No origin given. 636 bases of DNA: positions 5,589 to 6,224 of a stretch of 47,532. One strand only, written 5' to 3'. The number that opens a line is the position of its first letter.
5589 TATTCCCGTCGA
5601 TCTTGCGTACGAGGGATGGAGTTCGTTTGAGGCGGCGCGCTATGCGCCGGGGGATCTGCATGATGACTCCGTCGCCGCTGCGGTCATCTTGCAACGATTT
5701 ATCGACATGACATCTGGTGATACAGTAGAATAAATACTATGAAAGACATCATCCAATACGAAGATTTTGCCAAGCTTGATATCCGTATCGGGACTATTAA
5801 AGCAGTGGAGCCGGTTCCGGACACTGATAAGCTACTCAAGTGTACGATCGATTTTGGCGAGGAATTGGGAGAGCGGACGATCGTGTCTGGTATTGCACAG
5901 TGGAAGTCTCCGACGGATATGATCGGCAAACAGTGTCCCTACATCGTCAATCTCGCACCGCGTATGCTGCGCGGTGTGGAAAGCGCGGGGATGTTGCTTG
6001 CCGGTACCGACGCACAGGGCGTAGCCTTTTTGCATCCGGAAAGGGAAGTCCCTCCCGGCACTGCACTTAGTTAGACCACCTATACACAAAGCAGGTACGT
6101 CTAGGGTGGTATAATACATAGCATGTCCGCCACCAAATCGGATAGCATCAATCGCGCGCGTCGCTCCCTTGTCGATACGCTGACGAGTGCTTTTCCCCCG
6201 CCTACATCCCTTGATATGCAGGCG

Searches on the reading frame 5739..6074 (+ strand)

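Call 58: search_protein_families(library=pfam, proteins=[window:5739-6074:+], max_evalue=0.001)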
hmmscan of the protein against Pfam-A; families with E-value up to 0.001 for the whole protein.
window:5739-6074:+ (111 aa): 1 family
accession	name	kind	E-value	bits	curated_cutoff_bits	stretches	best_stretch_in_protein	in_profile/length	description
PF01588.26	tRNA_bind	-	2.8e-24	85.5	27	1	15-108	1-95/96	Putative tRNA binding domain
